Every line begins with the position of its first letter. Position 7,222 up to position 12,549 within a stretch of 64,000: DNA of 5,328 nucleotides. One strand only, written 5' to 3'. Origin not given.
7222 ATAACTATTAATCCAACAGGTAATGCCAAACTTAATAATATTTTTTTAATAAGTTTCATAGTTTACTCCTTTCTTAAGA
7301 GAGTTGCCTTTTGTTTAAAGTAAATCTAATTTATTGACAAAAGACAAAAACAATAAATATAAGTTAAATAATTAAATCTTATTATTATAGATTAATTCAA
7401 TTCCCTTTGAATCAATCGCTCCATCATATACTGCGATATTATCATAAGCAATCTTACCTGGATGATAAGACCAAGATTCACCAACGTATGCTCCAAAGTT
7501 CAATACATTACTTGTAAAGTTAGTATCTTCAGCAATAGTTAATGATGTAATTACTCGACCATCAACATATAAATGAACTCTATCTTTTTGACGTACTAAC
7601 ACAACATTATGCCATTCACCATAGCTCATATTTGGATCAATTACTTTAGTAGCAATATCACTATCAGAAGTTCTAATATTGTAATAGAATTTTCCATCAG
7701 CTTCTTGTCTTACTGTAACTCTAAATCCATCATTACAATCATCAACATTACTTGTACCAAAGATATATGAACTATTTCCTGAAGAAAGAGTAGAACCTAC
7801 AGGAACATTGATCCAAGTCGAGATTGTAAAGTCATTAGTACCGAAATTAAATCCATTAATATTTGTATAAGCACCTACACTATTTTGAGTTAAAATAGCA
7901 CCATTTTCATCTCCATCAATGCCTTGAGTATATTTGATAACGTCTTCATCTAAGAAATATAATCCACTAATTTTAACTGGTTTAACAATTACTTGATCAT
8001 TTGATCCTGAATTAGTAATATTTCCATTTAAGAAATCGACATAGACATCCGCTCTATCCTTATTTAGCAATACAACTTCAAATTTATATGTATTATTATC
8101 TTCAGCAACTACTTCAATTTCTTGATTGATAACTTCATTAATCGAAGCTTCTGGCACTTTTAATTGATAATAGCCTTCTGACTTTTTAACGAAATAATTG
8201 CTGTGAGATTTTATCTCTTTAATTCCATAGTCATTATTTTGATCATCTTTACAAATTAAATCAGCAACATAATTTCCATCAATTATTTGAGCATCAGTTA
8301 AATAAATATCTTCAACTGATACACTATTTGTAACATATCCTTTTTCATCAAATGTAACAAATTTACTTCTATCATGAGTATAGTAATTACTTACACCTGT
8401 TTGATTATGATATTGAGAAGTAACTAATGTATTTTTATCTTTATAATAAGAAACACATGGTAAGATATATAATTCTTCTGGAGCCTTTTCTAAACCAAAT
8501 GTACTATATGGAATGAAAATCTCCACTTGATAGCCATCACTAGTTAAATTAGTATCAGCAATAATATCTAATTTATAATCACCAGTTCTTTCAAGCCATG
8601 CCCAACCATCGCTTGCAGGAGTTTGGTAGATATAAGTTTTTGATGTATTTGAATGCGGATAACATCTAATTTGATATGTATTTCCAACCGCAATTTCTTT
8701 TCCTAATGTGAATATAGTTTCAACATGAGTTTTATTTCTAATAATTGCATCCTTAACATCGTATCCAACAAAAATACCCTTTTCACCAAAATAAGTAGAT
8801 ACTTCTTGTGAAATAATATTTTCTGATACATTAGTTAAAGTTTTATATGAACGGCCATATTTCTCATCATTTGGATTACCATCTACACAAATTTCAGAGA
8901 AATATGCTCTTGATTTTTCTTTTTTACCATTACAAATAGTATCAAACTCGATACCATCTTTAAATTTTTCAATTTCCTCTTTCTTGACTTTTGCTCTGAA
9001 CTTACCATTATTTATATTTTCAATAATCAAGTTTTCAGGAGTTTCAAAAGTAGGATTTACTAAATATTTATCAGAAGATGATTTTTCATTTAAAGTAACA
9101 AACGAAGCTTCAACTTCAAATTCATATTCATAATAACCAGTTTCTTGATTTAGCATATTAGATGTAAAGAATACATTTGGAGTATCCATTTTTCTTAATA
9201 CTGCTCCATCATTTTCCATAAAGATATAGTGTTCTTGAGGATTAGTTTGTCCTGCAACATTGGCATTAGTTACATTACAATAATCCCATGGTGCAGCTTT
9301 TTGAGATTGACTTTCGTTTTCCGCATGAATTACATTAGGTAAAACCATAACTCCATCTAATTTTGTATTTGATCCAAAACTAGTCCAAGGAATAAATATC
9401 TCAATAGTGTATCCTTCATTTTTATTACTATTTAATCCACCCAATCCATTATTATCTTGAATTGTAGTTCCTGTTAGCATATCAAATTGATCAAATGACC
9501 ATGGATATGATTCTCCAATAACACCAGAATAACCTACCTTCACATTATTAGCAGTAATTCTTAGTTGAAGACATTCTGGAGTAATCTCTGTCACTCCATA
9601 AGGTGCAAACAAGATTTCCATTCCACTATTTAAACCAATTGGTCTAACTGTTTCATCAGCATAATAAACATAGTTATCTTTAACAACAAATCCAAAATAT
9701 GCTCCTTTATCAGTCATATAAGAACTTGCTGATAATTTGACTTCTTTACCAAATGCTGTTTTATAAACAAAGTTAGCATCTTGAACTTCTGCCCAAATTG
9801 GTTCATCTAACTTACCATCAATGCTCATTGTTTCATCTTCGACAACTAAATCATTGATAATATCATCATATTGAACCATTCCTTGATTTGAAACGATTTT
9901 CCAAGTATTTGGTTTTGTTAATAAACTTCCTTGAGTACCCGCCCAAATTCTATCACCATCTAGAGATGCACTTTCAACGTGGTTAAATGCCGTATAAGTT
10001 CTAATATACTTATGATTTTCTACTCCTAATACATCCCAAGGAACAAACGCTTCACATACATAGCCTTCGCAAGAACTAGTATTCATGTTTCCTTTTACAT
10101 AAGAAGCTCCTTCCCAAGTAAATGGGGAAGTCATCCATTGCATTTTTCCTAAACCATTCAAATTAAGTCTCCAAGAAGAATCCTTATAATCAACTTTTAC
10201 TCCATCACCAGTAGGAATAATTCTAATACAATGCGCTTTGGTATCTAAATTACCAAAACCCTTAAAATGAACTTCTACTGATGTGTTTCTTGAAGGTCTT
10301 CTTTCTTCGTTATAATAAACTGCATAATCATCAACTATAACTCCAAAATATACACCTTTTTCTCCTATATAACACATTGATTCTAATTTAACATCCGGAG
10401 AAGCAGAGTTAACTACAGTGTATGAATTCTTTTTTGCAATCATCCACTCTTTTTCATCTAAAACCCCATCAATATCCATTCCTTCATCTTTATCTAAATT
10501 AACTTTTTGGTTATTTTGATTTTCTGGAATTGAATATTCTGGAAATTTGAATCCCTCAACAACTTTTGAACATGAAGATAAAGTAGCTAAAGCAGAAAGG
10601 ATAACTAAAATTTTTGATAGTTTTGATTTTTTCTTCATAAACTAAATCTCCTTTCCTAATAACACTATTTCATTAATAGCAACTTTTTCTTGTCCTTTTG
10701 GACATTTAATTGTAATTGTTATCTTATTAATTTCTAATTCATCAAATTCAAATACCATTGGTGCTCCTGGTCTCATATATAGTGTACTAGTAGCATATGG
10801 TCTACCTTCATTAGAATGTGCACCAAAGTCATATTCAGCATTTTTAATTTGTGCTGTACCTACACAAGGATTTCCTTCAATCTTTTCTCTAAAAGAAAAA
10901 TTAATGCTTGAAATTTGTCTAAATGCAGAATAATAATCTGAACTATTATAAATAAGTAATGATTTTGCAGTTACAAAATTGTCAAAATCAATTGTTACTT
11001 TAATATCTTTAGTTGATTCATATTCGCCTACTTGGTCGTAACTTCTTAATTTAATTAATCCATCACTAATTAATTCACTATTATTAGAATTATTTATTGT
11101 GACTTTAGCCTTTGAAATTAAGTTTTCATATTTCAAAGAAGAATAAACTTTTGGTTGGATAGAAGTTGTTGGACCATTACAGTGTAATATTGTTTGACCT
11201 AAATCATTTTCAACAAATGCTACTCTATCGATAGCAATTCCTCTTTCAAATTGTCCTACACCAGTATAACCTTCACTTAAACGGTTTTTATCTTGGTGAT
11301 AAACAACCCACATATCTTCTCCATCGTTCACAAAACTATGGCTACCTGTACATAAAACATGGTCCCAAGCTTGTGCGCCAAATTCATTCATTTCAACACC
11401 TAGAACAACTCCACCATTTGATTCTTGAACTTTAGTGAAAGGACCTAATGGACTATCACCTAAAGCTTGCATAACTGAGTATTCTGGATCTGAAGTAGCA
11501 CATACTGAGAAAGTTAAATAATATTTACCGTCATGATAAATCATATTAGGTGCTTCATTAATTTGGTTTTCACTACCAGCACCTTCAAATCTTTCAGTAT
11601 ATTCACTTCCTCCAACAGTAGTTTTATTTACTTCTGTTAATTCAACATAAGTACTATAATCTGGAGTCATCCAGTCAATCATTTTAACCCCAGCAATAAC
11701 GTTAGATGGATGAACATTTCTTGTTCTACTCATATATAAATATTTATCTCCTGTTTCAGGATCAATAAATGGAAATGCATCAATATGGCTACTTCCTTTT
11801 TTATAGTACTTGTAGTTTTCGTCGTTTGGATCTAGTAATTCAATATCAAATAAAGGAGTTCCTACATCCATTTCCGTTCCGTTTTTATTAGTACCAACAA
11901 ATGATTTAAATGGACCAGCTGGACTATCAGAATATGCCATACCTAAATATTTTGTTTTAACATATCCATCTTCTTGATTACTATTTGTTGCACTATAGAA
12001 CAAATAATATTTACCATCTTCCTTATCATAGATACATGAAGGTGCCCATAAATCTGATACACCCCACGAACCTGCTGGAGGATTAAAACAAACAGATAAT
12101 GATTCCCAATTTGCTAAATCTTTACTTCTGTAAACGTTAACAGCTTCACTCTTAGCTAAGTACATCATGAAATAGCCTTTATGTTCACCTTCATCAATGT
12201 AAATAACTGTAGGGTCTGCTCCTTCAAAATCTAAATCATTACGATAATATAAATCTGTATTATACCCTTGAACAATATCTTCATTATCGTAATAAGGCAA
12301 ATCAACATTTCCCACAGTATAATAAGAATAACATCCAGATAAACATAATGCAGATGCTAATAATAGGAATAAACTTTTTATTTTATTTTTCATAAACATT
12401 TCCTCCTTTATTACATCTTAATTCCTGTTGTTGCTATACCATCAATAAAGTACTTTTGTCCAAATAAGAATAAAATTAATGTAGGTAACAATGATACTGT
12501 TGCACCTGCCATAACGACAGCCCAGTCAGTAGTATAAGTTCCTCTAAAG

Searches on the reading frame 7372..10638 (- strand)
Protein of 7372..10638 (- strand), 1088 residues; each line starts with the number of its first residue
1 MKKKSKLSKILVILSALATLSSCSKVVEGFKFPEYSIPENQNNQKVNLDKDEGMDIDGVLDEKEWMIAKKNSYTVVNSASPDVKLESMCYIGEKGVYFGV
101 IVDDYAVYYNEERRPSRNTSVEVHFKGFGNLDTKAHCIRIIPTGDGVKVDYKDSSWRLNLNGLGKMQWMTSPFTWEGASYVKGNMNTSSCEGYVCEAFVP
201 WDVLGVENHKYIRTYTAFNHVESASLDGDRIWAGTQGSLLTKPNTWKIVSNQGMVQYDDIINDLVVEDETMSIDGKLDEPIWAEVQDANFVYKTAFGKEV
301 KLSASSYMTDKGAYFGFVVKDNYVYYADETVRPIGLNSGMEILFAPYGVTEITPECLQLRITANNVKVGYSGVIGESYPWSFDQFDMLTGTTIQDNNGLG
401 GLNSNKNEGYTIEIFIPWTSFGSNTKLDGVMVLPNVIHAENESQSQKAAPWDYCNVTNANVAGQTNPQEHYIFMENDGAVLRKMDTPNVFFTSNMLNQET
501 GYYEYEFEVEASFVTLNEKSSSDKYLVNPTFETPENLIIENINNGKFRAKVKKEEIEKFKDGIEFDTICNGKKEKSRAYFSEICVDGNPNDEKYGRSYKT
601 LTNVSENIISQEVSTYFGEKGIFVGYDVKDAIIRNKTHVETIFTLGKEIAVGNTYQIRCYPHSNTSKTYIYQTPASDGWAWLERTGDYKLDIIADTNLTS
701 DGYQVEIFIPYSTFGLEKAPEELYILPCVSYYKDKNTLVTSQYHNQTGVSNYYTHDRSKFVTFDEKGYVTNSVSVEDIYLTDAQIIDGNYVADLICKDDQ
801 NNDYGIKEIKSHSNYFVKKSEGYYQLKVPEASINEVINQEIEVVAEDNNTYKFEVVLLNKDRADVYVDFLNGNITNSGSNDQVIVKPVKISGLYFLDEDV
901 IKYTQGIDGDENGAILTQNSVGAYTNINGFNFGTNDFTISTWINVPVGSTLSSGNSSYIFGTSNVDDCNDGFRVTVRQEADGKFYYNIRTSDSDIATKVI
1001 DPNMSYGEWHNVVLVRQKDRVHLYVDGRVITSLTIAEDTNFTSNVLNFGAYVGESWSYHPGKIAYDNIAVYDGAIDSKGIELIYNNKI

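Call 5: search_protein_families(library=pfam, proteins=[window:7372-10638:-], max_evalue=0.01)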
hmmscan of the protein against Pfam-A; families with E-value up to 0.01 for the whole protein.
window:7372-10638:- (1088 aa): 3 families
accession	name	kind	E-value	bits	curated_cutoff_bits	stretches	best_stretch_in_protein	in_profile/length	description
PF13385.13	Laminin_G_3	-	1.9e-14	54.5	27.6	1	922-1078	4-148/151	Concanavalin A-like lectin/glucanases superfamily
PF02210.31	Laminin_G_2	-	2.4e-05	25.2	22.9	1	981-1051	27-99/126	Laminin G domain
PF22925.3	TS_C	-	0.0021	18.1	27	0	997-1072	120-196/202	Trans-sialidase, C-terminal domain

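Call 7: search_protein_families(library=ncbifam, proteins=[window:7372-10638:-], max_evalue=0.01)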
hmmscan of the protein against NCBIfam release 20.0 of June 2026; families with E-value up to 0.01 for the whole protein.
window:7372-10638:- (1088 aa): 0 families

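Call 45: search_solved_structures(query=window:7372-10638:-, max_evalue=1, show_alignments=1)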
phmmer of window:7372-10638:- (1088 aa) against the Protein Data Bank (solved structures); distinct sequences matched with E-value up to 1: 4.
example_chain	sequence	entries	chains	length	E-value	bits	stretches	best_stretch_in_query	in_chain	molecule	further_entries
5ik7_A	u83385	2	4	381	0.0054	17.7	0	980-1032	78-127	Laminin subunit alpha-2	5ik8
5ik4_A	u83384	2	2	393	0.006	17.5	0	980-1032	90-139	Laminin subunit alpha-2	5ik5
1dyk_A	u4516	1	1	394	0.006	17.5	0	980-1032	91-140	LAMININ ALPHA 2 CHAIN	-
1okq_A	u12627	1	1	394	0.0075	17.2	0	980-1029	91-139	LAMININ ALPHA 2 CHAIN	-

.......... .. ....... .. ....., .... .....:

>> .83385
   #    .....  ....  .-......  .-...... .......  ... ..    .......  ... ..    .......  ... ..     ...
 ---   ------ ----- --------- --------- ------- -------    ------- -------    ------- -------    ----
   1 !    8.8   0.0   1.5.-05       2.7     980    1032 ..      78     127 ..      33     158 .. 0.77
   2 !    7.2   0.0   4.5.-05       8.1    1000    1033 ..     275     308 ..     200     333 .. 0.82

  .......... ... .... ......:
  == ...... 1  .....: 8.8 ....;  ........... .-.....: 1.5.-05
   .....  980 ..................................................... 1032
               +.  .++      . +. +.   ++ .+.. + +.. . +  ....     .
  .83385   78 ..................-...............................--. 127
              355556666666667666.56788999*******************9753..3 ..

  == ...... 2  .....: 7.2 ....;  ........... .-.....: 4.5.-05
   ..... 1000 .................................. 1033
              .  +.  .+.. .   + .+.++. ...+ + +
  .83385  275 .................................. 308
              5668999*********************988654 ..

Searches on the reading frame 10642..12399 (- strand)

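Call 5: search_protein_families(library=pfam, proteins=[window:10642-12399:-], max_evalue=0.01)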
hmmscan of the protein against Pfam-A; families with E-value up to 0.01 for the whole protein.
window:10642-12399:- (585 aa): 2 families
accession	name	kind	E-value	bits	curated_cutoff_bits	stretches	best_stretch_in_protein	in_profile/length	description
PF04616.20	Glyco_hydro_43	-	6.6e-34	118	32.2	1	60-398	10-285/288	Glycosyl hydrolases family 43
PF00251.26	Glyco_hydro_32N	-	0.00057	20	22.1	1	62-154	133-227/307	Glycosyl hydrolases family 32 N-terminal domain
